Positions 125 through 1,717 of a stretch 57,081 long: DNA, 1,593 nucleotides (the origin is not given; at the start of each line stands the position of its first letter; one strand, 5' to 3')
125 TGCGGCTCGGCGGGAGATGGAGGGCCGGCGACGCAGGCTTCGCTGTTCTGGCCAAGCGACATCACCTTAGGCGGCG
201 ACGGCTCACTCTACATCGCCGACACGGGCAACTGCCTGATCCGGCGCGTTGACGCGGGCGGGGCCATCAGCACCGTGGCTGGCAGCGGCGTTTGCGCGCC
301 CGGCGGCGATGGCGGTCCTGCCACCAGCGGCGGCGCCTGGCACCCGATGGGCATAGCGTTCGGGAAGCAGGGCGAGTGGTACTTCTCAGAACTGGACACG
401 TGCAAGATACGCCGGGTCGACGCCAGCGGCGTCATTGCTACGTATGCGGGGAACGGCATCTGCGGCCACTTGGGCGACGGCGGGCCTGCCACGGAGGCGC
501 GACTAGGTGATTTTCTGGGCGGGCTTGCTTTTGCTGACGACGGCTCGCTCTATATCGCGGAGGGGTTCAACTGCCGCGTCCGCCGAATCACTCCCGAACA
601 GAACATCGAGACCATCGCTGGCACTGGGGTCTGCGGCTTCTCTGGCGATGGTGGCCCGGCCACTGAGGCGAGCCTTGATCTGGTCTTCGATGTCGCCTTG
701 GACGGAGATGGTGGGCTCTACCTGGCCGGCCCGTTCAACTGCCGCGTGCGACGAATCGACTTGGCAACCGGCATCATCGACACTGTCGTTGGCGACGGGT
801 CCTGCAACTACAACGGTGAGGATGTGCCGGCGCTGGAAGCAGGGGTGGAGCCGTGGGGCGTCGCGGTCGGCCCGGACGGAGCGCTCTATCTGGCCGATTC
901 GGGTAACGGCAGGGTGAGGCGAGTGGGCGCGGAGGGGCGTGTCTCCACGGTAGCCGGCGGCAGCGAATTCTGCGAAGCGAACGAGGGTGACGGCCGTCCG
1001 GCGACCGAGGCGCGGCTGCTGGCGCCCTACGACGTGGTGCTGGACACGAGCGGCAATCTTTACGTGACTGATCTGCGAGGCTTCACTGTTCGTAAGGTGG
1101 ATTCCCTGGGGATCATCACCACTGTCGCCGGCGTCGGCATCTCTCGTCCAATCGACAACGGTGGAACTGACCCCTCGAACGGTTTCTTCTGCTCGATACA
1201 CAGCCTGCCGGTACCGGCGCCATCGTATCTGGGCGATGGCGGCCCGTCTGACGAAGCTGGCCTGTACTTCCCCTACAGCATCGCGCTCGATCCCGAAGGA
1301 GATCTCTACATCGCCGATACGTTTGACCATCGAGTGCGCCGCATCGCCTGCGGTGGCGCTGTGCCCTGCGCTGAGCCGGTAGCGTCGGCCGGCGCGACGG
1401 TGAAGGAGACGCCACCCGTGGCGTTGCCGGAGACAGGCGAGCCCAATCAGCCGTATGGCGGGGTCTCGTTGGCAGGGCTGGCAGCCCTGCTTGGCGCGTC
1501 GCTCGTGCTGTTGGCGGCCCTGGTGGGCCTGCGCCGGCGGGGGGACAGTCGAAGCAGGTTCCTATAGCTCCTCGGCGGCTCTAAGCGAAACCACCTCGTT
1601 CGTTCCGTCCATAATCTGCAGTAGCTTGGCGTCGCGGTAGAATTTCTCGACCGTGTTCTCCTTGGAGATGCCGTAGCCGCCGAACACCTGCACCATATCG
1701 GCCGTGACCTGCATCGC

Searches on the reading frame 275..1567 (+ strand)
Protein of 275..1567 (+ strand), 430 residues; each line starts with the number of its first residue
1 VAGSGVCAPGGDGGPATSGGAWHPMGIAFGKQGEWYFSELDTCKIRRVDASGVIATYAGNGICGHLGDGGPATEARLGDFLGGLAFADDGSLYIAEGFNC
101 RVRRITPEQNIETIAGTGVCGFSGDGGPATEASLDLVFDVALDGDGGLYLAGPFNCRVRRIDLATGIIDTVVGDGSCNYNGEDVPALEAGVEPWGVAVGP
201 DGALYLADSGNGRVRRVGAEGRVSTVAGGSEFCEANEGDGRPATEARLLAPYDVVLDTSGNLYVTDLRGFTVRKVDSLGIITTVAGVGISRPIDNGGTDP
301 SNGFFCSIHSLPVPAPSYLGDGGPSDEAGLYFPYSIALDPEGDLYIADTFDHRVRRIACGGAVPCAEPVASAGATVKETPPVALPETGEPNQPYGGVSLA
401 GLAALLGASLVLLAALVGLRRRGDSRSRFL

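Call 35: search_protein_families(library=pfam, proteins=[window:275-1567:+], max_evalue=0.001)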
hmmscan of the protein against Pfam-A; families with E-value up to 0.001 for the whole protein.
window:275-1567:+ (430 aa): 5 families
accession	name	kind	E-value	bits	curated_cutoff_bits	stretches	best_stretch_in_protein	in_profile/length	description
PF25021.1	TEN_NHL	-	1.3e-33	116.9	27.1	2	233-286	126-177/357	Teneurin NHL domain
PF01436.27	NHL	-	1.3e-18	66.5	20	1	192-215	3-26/28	NHL repeat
PF24684.1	Vgb_lyase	-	9.5e-12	44.8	50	0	189-224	95-130/290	Virginiamycin B lyase family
PF06739.17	SBBP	-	1e-06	29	20.5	0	330-347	12-29/38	Beta-propeller repeat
PF20067.5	SSL_N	-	3.2e-05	24.1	18.9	0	187-214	17-43/46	Strictosidine synthase-like, N-terminal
